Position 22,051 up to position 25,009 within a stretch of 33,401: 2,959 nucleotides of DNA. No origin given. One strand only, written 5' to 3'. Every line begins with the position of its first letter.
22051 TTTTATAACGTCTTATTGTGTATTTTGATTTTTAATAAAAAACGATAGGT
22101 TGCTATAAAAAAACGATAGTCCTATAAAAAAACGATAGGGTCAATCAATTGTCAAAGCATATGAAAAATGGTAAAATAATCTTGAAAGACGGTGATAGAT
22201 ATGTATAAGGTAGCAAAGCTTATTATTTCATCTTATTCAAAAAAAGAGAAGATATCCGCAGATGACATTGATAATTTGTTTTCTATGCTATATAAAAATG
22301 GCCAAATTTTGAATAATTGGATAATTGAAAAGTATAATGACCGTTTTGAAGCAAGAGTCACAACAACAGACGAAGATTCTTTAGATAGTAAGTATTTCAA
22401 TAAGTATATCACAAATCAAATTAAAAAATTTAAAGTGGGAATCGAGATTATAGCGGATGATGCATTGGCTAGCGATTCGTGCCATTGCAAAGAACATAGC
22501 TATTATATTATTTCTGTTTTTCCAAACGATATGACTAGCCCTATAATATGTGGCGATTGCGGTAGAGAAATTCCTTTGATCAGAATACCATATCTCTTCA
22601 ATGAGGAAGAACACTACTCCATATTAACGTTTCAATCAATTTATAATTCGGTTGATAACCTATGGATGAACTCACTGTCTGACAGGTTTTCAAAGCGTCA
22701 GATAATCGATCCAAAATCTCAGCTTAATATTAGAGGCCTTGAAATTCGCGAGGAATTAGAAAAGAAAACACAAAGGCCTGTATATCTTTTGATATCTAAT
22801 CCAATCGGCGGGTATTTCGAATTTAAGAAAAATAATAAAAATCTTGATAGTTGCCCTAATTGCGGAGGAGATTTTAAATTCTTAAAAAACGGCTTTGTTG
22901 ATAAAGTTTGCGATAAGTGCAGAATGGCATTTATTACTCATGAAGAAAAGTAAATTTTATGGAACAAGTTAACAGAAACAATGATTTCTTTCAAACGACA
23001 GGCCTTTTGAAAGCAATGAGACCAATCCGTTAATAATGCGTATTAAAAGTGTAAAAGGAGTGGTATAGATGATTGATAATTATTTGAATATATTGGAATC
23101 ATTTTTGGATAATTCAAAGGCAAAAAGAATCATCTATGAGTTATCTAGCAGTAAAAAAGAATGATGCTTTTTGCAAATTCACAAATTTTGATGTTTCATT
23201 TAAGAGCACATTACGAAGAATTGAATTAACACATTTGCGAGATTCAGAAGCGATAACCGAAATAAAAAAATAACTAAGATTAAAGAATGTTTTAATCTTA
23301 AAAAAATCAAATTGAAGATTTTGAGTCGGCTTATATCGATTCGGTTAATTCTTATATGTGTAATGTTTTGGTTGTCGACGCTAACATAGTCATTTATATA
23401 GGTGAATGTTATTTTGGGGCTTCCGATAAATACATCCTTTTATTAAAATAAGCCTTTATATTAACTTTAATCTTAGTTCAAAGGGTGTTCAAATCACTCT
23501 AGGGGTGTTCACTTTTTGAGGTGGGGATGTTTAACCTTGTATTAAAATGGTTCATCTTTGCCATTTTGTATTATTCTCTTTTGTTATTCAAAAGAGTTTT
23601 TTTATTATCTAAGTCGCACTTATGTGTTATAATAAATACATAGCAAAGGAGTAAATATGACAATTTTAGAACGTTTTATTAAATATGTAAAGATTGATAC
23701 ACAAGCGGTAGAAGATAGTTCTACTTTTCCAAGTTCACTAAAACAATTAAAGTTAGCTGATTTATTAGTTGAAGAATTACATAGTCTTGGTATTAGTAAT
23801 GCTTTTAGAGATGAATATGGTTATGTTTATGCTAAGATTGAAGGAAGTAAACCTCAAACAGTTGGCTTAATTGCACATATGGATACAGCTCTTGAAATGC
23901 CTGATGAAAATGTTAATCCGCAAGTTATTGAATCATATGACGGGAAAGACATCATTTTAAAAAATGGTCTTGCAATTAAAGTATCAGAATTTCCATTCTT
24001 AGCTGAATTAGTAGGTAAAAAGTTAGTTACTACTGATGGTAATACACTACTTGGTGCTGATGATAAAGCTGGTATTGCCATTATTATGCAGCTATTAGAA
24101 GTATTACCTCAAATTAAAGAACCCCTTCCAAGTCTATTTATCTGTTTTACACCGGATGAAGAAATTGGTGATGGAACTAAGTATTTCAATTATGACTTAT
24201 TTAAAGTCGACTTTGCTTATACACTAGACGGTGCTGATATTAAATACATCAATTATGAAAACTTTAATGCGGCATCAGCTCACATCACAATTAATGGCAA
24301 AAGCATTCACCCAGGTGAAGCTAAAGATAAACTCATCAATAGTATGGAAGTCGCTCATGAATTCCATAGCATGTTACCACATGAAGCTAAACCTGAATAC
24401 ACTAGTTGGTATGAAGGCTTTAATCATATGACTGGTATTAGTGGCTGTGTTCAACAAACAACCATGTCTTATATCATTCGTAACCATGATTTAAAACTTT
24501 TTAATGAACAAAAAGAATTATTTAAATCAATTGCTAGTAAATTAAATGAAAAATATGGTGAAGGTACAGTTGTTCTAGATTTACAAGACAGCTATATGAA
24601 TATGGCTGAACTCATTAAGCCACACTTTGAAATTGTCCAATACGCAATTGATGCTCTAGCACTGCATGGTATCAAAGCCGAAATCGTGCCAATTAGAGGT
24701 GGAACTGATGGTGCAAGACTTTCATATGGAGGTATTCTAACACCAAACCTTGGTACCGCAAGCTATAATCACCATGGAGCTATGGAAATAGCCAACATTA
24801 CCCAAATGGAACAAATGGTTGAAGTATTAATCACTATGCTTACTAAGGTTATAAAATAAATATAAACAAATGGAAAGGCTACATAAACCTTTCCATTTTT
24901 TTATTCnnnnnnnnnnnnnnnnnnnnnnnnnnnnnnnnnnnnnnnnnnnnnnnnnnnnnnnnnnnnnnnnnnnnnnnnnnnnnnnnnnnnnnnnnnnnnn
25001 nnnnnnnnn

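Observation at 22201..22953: Orphan dual zinc-ribbon protein as the sole intact cargo next to tRNA-Leu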

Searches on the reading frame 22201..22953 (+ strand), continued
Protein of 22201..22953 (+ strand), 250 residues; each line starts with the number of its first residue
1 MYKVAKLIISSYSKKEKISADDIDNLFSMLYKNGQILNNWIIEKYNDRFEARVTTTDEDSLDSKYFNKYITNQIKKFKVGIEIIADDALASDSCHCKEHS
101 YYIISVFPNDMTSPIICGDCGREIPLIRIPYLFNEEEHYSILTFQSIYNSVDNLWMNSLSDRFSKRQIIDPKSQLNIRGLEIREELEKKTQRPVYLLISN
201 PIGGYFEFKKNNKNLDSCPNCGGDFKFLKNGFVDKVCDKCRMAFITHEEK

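Call 93: find_encoding_contigs(protein=P0255, flank=7000, max_places=2)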
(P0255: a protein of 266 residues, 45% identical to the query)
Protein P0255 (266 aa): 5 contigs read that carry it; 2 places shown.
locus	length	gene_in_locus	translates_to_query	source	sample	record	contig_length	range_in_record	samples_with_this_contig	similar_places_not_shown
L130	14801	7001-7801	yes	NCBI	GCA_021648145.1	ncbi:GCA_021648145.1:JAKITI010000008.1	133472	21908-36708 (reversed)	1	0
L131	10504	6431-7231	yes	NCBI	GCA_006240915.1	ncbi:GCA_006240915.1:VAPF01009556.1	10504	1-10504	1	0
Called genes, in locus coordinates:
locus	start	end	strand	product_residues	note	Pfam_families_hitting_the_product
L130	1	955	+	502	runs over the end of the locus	PF20154:LNT_N, PF00795:CN_hydrolase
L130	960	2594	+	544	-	PF00849:PseudoU_synth_2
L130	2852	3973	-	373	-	PF00437:T2SSE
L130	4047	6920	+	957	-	PF03710:GlnE, PF03445:DUF294 (faint), PF08335:GlnD_UR_UTase, PF03710:GlnE, PF08335:GlnD_UR_UTase (weak)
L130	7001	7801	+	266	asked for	PF10071:DUF2310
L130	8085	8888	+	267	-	PF05278:PEARLI-4 (weak), PF00691:OmpA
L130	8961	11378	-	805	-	PF14559:TPR_19 (weak), PF25062:ARM_TT21_N (weak), PF13432:TPR_16 (weak), PF14559:TPR_19 (weak), PF13432:TPR_16 (weak), PF13432:TPR_16, PF14559:TPR_19, PF23914:TPR_CcmH_CycH, +25 more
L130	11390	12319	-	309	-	PF13568:OMP_b-brl_2 (weak)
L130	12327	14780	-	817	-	PF03176:MMPL, PF02460:Patched, PF12349:Sterol-sensing, PF03176:MMPL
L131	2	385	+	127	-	?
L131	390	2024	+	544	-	PF00849:PseudoU_synth_2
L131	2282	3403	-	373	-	PF00437:T2SSE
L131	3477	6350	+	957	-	PF03710:GlnE, PF03445:DUF294 (faint), PF08335:GlnD_UR_UTase, PF03710:GlnE, PF08335:GlnD_UR_UTase (weak)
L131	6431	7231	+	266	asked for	PF10071:DUF2310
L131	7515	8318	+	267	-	PF05278:PEARLI-4 (weak), PF00691:OmpA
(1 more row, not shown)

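Call 94: find_encoding_contigs(protein=P0239, flank=7000, max_places=5)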
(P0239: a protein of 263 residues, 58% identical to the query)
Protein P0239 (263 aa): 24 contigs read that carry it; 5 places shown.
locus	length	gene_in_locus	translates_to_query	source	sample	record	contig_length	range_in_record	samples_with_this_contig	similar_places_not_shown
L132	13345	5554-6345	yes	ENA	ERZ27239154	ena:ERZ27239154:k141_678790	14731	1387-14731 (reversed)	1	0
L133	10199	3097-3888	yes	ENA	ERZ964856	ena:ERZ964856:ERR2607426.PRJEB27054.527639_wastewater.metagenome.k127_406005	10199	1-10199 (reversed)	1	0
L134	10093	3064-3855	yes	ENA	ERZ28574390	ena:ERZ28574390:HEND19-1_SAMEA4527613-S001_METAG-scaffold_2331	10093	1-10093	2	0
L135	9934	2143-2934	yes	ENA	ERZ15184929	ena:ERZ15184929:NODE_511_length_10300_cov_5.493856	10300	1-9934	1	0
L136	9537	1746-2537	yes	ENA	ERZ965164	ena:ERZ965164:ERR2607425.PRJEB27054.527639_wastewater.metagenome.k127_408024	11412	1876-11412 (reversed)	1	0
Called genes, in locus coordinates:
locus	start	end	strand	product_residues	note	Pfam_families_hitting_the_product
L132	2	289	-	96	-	?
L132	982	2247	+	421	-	PF00278:Orn_DAP_Arg_deC, PF02784:Orn_Arg_deC_N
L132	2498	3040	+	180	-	PF01527:HTH_Tnp_1 (faint), PF01710:HTH_Tnp_IS630 (faint), PF13384:HTH_23 (faint), PF13518:HTH_28, PF13551:HTH_29 (faint), PF13518:HTH_28 (weak)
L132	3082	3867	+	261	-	PF13276:HTH_21, PF00665:rve, PF13683:rve_3, PF13333:rve_2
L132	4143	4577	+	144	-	-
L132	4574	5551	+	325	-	PF22302:DUF6968 (weak)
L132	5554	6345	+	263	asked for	PF10071:DUF2310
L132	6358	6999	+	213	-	-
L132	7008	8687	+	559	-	-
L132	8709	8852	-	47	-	-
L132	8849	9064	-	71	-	-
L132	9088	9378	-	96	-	-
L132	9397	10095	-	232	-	-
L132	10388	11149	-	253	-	PF01925:TauE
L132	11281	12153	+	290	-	PF00126:HTH_1, PF03466:LysR_substrate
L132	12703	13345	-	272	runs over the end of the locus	PF05598:DUF772, PF01609:DDE_Tnp_1, PF13612:DDE_Tnp_1_3, PF13359:DDE_Tnp_4, PF13751:DDE_Tnp_1_6 (weak)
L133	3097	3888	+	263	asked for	PF10071:DUF2310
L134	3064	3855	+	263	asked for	PF10071:DUF2310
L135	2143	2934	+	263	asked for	PF10071:DUF2310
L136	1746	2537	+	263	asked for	PF10071:DUF2310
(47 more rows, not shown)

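Call 95: find_encoding_contigs(protein=P0278, flank=7000, max_places=1)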
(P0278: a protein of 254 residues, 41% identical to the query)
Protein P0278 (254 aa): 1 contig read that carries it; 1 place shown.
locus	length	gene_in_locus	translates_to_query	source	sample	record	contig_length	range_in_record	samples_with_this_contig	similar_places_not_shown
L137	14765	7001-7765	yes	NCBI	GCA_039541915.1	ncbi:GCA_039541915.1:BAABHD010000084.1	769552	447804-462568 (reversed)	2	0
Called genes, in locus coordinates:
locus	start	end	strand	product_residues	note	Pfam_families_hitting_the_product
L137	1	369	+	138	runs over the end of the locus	PF00072:Response_reg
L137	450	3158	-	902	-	PF00989:PAS (faint), PF13188:PAS_8 (faint), PF13426:PAS_9 (faint), PF08447:PAS_3 (weak), PF08448:PAS_4 (weak), PF00512:HisKA (weak), PF02518:HATPase_c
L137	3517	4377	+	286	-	PF01634:HisG, PF08029:HisG_C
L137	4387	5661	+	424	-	PF00815:Histidinol_dh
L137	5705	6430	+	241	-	PF09865:DUF2092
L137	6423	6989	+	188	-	PF13673:Acetyltransf_10, PF00583:Acetyltransf_1, PF13508:Acetyltransf_7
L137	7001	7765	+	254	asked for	PF10071:DUF2310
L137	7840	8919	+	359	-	PF00155:Aminotran_1_2, PF01053:Cys_Met_Meta_PP (weak)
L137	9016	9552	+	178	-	-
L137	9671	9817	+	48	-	-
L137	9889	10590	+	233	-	PF00072:Response_reg, PF00196:GerE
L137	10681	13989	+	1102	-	PF00580:UvrD-helicase, PF13245:AAA_19 (faint), PF13361:UvrD_C, PF13538:UvrD_C_2 (faint)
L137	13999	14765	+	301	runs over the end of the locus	PF01569:PAP2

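Call 97: search_protein_families(library=pfam, proteins=[L025:3292-5532:+, L025:6047-6418:+, L025:6483-6764:+, L025:6768-7082:+, L025:7085-7462:+, L025:7482-7937:+, L025:8978-10540:+, L025:10959-11915:+, L019:282-1142:-, L132:7008-8684:+], max_evalue=0.001)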
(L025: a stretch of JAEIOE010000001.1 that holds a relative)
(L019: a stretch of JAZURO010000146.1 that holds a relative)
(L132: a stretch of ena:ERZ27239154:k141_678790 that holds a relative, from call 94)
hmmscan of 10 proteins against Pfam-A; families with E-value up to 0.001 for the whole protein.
L025:3292-5532:+ (747 aa): 3 families
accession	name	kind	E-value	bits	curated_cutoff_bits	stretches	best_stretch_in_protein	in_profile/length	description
PF00270.35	DEAD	-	7.6e-10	39.2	26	1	105-226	3-132/167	DEAD/DEAH box helicase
PF00271.37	Helicase_C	-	2.3e-09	37.9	23.5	1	373-467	21-110/110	Helicase conserved C-terminal domain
PF04851.21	ResIII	-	2.5e-09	37.7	22.5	1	106-223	8-137/164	Type III restriction enzyme, res subunit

L025:6047-6418:+ (124 aa): 1 family
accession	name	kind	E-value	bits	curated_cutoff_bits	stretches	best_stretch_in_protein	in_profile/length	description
PF12957.13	DUF3846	-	4.4e-11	43.3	27.5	1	15-106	10-98/103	Domain of unknown function (DUF3846)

L025:6483-6764:+ (94 aa): 0 families

L025:6768-7082:+ (105 aa): 1 family
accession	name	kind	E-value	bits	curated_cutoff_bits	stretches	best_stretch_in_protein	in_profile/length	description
PF00436.31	SSB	-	1.7e-06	28.4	26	1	2-97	1-103/104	Single-strand binding protein family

L025:7085-7462:+ (126 aa): 0 families

L025:7482-7937:+ (152 aa): 1 family
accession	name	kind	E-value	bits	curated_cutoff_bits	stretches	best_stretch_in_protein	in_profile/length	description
PF04002.20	RadC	-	5.9e-34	117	22.1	1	27-144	3-119/121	RadC-like JAB domain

L025:8978-10540:+ (521 aa): 4 families
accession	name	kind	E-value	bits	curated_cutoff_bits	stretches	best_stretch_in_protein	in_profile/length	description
PF00239.26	Resolvase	-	1.3e-35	123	23.3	1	10-155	3-144/145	Resolvase, N terminal domain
PF07508.19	Recombinase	-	3.8e-26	91.7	21.1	1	181-283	2-102/102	Recombinase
PF13408.12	Zn_ribbon_recom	-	6.8e-13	49.2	25.3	1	294-358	1-57/58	Recombinase zinc beta ribbon domain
PF04606.18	Ogr_Delta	-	0.00073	19.9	26.3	0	300-332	1-31/47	Ogr/Delta-like zinc finger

L025:10959-11915:+ (319 aa): 3 families
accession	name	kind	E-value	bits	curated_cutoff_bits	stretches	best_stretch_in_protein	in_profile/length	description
PF01381.28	HTH_3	-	4.1e-07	30.4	23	1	22-73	4-55/55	Helix-turn-helix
PF13412.12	HTH_24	-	5.1e-05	23.2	21.9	1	19-50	9-40/48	Winged helix-turn-helix DNA-binding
PF12844.13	HTH_19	-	0.00024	21.4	30.2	1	16-74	1-59/64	Helix-turn-helix domain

L019:282-1142:- (286 aa): 3 families
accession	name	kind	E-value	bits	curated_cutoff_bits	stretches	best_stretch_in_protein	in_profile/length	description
PF00239.26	Resolvase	-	3.6e-25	89.2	23.3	1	19-158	1-136/145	Resolvase, N terminal domain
PF07508.19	Recombinase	-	1.7e-16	60.8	21.1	1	189-284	1-89/102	Recombinase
PF13936.12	HTH_38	-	2.7e-05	24.3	27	1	196-215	11-30/44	Helix-turn-helix domain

L132:7008-8684:+ (559 aa): 0 families

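Call 102: find_homologous_proteins(query=L038:1014-1496:+, max_evalue=0.001)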
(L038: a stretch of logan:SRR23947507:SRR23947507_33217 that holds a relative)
Query L038:1014-1496:+ (161 aa): 8 proteins with E <= 0.001 among 31 candidates.
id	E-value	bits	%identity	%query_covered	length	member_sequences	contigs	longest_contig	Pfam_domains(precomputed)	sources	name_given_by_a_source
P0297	6.4e-102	356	98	100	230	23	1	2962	-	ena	-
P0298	3.6e-84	299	85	93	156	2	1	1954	-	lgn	-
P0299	1.3e-78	280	81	93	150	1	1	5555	-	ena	-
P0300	4.8e-77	275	79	93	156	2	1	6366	-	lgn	-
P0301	6.1e-76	272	79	93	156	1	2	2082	-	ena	-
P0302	1.6e-71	257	76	93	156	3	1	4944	-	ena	-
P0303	6.7e-49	184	99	53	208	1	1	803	-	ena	-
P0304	1.1e-34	138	97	41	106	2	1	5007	-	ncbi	-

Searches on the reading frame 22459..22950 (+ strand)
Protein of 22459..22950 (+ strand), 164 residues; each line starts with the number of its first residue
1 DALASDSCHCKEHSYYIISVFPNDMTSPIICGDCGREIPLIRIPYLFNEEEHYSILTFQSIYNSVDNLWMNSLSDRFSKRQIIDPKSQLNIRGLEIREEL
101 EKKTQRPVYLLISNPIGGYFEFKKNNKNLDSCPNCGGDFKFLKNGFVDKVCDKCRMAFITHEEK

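Call 74: predict_structure(alignment_id=A5)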
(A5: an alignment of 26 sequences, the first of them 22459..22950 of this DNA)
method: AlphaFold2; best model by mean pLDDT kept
length: 164 residues; sequences in the alignment: 26
mean_pLDDT: 82.0   pTM: 0.81
mean pLDDT of the five models: 82.0, 81.9, 80.6, 79.9, 78.3
residues with pLDDT >= 90: 55; 70-90: 76; 50-70: 29; < 50: 4
segments of 3 or more residues with pLDDT < 50: none
pLDDT, mean of each block of 10 residues (from residue 1): 65 90 79 87 59 84 88 77 91 92 91 77 73 92 86 92 56
secondary structure, 60 per line:
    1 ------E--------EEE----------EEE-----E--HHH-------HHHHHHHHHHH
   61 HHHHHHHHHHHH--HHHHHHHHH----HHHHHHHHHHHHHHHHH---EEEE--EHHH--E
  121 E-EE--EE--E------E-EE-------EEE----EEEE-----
elements in order: E16-18 E29-31 H50-72 H75-83 H88-104 E108-111 E149-151 E156-159

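Call 77: fold_search(model_id=the predicted structure, library=pdb)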
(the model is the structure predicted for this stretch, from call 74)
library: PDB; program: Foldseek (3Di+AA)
matches with E <= 10: 147; with E <= 0.001: 0
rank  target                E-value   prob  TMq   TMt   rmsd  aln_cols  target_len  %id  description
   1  7m5f_A                4.4e-01  0.77  0.45  0.70   3.8       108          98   10  Contact-dependent inhibition system from Serratia marcescens BWH57 (released 2021-05-12)
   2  1ni3                  3.1e+00  0.01  0.12  0.07  14.9       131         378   13  Structure of the Schizosaccharomyces pombe YchF GTPase (released 2003-01-07)
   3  6zll_A                3.3e+00  0.07  0.15  0.08   5.4        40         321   12  Crystal Structure of UDP-Glucuronic acid 4-epimerase from Bacillus cereus in complex with UDP-Galacturonic acid and NA (released 2020-07-29)
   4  6zla_C                3.5e+00  0.08  0.15  0.09   4.1        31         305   16  Crystal Structure of UDP-Glucuronic acid 4-epimerase from Bacillus cereus in complex with NAD (released 2020-07-29)
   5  3tfc_B                3.5e+00  0.06  0.15  0.08   6.3        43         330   19  1.95 Angstrom crystal structure of a bifunctional 3-deoxy-7-phosphoheptulonate synthase/chorismate mutase (aroA) from  (released 2011-08-31)
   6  3qq0_A                4.0e+00  0.04  0.13  0.09   7.0        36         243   22  Crystal structure of a deletion mutant (N59) of 3-deoxy-D-manno-octulosonate 8-phosphate synthase (KDO8PS) from Neisse (released 2011-04-13)
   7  4jtj_C                4.0e+00  0.03  0.15  0.10  11.7        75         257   17  Crystal structure of R117K mutant of 3-deoxy-D-manno-octulosonate 8-phosphate synthase (KDO8PS) from Neisseria meningi (released 2013-06-26)
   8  3stg_B                4.0e+00  0.03  0.15  0.10  11.8        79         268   18  Crystal structure of A58P, DEL(N59), and loop 7 truncated mutant of 3-deoxy-D-manno-octulosonate 8-phosphate synthase  (released 2011-11-23)
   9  7tcr_A                4.0e+00  0.02  0.14  0.10  14.0        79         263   16  Methanobactin biosynthetic protein complex of MbnB and MbnC from Methylosinus trichosporium OB3b at 2.62 Angstrom reso (released 2022-03-23)
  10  5yna_A                4.0e+00  0.02  0.13  0.03  10.6        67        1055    7  Crystal structure of Pullulanase from Klebsiella pneumoniae complex at 1 mM alpha-cyclodextrin (released 2018-10-24)
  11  5hcn                  4.0e+00  0.02  0.19  0.14  16.0       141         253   11  GPN-loop GTPase Npa3 in complex with GMPPCP (released 2016-01-13)
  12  9sqj_BBB              4.0e+00  0.02  0.14  0.09  11.0       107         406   15  Crystal Structure of the MurT/GatD Enzyme Complex from Streptococcus pyogenes with bound AMPPNP (released 2025-10-08)
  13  5ksw_C                4.3e+00  0.04  0.14  0.08   4.3        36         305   14  DHODB-I74D mutant (released 2016-08-03)
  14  6zla_D                4.6e+00  0.08  0.15  0.08   3.5        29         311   17  Crystal Structure of UDP-Glucuronic acid 4-epimerase from Bacillus cereus in complex with NAD (released 2020-07-29)
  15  4lu0_C                4.6e+00  0.06  0.13  0.09   2.9        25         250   32  Crystal structure of 2-Keto-3-deoxy-D-manno-octulosonate-8-phosphate synthase from Pseudomonas aeruginosa. (released 2013-10-09)
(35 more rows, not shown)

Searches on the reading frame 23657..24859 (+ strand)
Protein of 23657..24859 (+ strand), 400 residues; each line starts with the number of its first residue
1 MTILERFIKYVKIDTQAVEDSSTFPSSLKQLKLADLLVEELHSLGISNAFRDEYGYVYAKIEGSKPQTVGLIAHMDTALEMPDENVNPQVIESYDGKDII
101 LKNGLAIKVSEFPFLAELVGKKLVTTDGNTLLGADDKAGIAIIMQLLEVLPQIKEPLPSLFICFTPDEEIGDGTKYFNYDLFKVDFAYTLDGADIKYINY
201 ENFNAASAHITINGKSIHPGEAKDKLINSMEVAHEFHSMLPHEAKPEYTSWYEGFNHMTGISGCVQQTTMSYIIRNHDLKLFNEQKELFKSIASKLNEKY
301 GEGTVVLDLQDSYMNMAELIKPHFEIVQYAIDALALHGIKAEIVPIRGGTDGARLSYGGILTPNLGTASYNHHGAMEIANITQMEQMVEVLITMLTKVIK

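Call 13: search_protein_families(library=pfam, proteins=[window:23657-24856:+], max_evalue=0.00001)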
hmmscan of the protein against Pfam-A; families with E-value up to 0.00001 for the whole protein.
window:23657-24856:+ (400 aa): 3 families
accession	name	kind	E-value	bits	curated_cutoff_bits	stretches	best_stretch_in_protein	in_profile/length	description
PF07687.19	M20_dimer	-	1.9e-13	50.7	21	1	200-303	1-106/107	Peptidase dimerisation domain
PF05343.19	Peptidase_M42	-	2.4e-09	37.1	23.2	0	135-193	134-191/292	M42 glutamyl aminopeptidase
PF01546.33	Peptidase_M20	-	1.1e-06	29.2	24.6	1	134-395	34-204/206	Peptidase family M20/M25/M40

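Call 41: find_encoding_contigs(protein=window:23657-24859:+, flank=6000, max_places=6)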
Protein window:23657-24859:+ (400 aa): no gene with exactly this product is on record in the collection.
